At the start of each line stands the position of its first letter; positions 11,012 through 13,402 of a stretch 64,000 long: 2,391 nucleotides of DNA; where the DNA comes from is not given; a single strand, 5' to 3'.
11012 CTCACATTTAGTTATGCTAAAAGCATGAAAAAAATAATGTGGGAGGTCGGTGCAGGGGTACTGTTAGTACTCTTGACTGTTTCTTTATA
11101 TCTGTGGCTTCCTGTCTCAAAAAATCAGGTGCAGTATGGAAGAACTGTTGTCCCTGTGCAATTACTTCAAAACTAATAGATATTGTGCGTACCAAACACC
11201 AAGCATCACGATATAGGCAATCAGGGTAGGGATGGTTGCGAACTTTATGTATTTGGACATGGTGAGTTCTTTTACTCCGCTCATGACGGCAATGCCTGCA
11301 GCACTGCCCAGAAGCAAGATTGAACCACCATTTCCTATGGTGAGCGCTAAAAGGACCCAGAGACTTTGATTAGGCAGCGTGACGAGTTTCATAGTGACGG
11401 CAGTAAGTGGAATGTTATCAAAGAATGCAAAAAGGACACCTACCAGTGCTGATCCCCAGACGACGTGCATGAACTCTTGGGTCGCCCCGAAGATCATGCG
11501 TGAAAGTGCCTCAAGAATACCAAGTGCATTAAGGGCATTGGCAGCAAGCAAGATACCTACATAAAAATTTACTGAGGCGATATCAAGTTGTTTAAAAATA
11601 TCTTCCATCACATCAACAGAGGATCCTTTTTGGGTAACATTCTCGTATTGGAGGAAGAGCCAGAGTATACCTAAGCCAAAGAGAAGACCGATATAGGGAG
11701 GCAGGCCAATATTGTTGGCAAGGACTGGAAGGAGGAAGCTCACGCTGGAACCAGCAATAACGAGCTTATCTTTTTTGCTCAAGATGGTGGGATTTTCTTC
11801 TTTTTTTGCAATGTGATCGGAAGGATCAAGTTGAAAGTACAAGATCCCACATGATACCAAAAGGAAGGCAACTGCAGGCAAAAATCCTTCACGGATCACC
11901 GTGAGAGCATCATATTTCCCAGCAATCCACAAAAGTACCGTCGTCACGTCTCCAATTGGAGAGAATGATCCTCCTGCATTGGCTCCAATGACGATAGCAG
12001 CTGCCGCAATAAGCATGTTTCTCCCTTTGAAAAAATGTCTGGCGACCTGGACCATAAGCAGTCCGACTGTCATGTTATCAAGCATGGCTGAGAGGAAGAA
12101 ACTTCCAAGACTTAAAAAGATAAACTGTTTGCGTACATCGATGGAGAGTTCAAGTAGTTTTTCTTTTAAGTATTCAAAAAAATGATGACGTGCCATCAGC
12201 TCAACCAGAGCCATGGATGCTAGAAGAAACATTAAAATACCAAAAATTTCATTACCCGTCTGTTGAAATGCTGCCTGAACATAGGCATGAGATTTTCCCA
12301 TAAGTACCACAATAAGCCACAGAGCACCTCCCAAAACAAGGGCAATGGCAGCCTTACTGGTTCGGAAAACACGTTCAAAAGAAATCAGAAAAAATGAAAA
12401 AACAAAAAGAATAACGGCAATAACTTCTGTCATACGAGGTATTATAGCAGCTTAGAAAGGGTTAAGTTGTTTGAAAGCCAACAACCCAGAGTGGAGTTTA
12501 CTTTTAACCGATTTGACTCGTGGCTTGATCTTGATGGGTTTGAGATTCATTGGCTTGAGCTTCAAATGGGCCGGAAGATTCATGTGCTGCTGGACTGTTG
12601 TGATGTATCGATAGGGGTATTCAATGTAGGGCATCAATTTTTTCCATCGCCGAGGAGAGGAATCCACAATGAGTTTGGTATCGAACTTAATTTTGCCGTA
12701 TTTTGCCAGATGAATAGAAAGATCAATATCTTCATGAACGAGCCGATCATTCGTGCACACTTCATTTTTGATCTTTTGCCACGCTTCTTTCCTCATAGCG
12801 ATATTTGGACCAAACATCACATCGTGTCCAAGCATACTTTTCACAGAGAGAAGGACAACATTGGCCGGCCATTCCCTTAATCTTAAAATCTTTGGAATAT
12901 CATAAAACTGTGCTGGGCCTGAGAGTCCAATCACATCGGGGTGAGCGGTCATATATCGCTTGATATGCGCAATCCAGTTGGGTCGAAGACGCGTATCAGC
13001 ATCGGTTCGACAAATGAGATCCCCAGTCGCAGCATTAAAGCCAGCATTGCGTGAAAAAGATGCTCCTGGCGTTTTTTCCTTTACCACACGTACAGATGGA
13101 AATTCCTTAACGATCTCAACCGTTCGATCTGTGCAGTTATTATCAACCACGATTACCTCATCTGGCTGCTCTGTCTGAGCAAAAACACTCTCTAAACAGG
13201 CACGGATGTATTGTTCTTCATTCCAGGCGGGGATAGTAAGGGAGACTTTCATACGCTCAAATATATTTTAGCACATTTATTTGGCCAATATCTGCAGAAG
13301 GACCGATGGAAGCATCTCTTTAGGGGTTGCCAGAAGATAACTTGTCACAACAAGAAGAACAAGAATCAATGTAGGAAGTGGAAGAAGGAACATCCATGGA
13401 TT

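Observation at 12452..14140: Putative lipid-linked glycosylation module (two GT2 genes, two GT-C genes, and Pro/Thr-rich surface proteins)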

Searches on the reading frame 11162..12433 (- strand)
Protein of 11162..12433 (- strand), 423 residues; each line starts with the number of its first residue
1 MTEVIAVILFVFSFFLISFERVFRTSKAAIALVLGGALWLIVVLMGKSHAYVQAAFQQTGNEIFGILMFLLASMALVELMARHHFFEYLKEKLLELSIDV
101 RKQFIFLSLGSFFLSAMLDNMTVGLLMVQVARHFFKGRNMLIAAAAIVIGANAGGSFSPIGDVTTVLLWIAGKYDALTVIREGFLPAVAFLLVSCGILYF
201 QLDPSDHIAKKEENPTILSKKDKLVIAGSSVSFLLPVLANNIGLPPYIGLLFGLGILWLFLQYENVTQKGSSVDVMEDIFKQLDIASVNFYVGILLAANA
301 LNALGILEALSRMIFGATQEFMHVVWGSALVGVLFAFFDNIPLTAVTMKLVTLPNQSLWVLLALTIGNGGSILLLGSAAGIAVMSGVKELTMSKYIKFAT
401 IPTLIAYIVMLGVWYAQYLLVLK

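Call 5: search_protein_families(library=pfam, proteins=[window:11162-12433:-], max_evalue=0.01)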
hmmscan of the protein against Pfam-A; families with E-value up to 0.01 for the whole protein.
window:11162-12433:- (423 aa): 1 family
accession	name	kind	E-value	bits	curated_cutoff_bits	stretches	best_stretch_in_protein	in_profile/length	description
PF03600.22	CitMHS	-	2.4e-27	96.4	31.9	1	15-367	2-336/336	Citrate transporter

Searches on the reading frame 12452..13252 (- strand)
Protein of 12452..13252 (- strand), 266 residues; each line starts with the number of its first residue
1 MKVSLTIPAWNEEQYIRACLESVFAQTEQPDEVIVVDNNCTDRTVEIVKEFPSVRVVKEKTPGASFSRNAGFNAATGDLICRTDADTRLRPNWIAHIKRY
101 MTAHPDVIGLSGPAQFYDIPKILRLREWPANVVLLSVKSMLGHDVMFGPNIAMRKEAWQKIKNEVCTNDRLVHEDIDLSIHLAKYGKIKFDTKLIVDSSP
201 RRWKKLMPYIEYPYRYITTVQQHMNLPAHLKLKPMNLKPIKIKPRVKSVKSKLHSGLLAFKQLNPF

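Call 5: search_protein_families(library=pfam, proteins=[window:12452-13252:-], max_evalue=0.01)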
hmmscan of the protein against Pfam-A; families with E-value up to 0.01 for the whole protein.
window:12452-13252:- (266 aa): 5 families
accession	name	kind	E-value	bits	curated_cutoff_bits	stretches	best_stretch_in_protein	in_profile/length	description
PF00535.33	Glycos_transf_2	-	1.9e-29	103.2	23.3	1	4-157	1-163/168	Glycosyl transferase family 2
PF13641.12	Glyco_tranf_2_3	-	1.1e-14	55.5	27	1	3-185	3-197/230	Glycosyltransferase like family 2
PF10111.15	Glyco_tranf_2_2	-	9.7e-05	22.4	27.3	1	11-95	10-100/276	Glycosyltransferase like family 2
PF13632.12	Glyco_trans_2_3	-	0.00021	21.6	27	1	84-187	6-111/198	Glycosyl transferase family group 2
PF13704.12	Glyco_tranf_2_4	-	0.00026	21.9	27.5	1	11-85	2-80/98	Glycosyl transferase family 2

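Call 11: search_protein_families(library=ncbifam, proteins=[window:12452-13252:-], max_evalue=0.01)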
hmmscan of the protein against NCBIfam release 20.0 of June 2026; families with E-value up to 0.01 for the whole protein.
window:12452-13252:- (266 aa): 27 families (the best 25 are shown)
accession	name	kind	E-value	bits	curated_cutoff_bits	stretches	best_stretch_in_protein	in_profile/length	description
TIGR04283.1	glyco_like_mftF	equivalog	2.9e-22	79.3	182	1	3-205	1-191/221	TIGR04283 family arsenosugar biosynthesis glycosyltransferase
NF007482.0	PRK10073.1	equivalog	3.2e-18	65.8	423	1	2-93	7-102/334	glycosyltransferase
NF038302.1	EPS_HpsE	equivalog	3.6e-17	62.3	300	1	2-112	2-122/307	hormogonium polysaccharide biosynthesis glycosyltransferase HpsE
TIGR03965.1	mycofact_glyco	equivalog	3.8e-13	49.1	280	1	2-98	75-176/467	mycofactocin biosynthesis glycosyltransferase MftF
NF041875.1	EPS_EpsD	equivalog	3e-12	46.6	370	1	3-205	1-215/325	exopolysaccharide biosynthesis glycosyltransferase EpsD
NF047683.1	TeichurnBiosyTuaG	equivalog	1e-10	41.7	400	1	2-104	7-114/252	teichuronic acid biosynthesis protein TuaG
TIGR04195.1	S_glycosyl_SunS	equivalog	1.5e-10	40.5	350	1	7-87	63-142/421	SunS family peptide S-glycosyltransferase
NF041394.1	GtaseAglG_Halo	equivalog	7.4e-10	38.6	440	1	1-100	1-107/304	glucosyl-dolichyl phosphate glucuronosyltransferase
TIGR03937.1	PgaC_IcaA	equivalog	1.1e-09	37.8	422.3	1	2-116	46-165/407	poly-beta-1,6-N-acetyl-D-glucosamine synthase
NF053739.1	GlytfEpsEBac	equivalog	1.7e-09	37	450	1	2-187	2-190/265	glycosyltransferase EpsE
NF045692.1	OglycostaseCruG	equivalog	1.7e-08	33.8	600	1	2-111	42-163/386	2'-O-glycosyltransferase CruG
NF010496.0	PRK13915.1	equivalog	1.1e-07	31.2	262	1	2-95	32-136/307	glucosyl-3-phosphoglycerate synthase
NF038299.1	EPS_HpsN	equivalog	3.6e-07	29.5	425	1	2-110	2-115/317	hormogonium polysaccharide biosynthesis glycosyltransferase HpsN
NF041391.1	DPhHxTase_Halo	equivalog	8.6e-07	28.2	375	1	9-108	3-100/213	dolichyl-phosphate hexose transferase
NF007986.1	PRK10714.1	equivalog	1.1e-06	28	529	1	2-109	7-123/316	undecaprenyl-phosphate 4-deoxy-4-formamido-L-arabinose transferase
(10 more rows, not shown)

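Call 13: search_solved_structures(query=window:12452-13252:-, max_evalue=0.01)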
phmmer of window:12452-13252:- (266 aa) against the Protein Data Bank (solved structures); distinct sequences matched with E-value up to 0.01: 30.
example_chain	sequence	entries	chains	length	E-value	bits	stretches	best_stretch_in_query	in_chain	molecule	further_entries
2z87_A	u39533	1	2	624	1.2e-16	64.2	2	3-93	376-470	Chondroitin synthase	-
2z86_A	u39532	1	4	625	1.2e-16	64.2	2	3-93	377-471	Chondroitin synthase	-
9omm_A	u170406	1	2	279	2.3e-13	53.4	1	3-200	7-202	Glycosyltransferase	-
9omh_A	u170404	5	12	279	3.8e-13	52.7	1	3-192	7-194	Glycosyltransferase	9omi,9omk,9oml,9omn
9omj_A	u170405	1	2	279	3.8e-13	52.7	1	3-192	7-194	Glycosyltransferase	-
6p61_A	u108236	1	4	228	5.3e-11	45.7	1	3-107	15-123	Glycosyltransferase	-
5hea_A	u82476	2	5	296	9.9e-11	44.8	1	3-104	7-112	Putative glycosyltransferase (GalT1)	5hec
3bcv_A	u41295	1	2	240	1e-10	44.7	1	2-89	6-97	Putative glycosyltransferase protein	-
7msk_A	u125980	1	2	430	1e-06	31.6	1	6-87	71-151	Glyco_trans_2-like domain-containing protein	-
22ao_A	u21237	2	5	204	1.1e-06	31.6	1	4-87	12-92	GmaR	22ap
5tze_C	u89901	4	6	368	1.8e-06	30.8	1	1-108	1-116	Glycosyl transferase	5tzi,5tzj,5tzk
7msp_A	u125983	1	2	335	3.6e-06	29.8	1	6-88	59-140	SPbeta prophage-derived glycosyltransferase SunS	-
5tz8_A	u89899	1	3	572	3.8e-06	29.8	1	1-107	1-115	Glycosyl transferase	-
7msn_A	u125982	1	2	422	5.5e-06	29.2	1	6-88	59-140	SPbeta prophage-derived glycosyltransferase SunS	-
8vh7_A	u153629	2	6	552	8.9e-06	28.5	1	3-102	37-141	Heparosan synthase B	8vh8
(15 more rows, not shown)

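Call 90: search_protein_families(library=phrogs, proteins=[window:12452-13252:-], max_evalue=0.00001)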
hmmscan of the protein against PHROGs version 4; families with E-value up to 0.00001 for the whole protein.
window:12452-13252:- (266 aa): 2 families
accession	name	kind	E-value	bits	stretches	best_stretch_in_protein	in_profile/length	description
phrog_13126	-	moron, auxiliary metabolic gene and host takeover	1.7e-12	48.2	1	1-103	1-102/394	beta-1,4-glycosyltransferase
phrog_841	-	moron, auxiliary metabolic gene and host takeover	2.2e-10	41.5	1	1-108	2-118/309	GtrB-like O-antigen conversion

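Call 91: list_cluster_members(proteins=[P0001, P0121, P0241, window:12452-13252:-, window:32955-33890:-, window:16024-16968:+])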
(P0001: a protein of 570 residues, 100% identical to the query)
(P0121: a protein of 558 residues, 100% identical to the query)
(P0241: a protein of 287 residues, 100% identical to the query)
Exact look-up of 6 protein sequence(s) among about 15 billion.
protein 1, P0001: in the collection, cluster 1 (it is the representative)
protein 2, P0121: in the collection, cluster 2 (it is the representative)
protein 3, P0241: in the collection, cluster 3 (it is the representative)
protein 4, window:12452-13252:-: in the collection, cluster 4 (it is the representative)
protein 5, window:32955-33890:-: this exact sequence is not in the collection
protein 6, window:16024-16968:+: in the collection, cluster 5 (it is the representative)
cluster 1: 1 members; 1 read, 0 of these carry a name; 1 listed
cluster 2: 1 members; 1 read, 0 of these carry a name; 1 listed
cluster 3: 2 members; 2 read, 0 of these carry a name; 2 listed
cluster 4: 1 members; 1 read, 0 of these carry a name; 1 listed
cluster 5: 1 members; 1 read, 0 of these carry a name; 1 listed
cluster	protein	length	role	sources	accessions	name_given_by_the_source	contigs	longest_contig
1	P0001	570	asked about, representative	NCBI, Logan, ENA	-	-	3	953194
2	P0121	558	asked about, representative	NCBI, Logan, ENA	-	-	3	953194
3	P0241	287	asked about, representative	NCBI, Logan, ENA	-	-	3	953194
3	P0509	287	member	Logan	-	-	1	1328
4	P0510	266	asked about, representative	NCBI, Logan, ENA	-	-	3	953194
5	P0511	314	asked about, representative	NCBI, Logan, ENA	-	-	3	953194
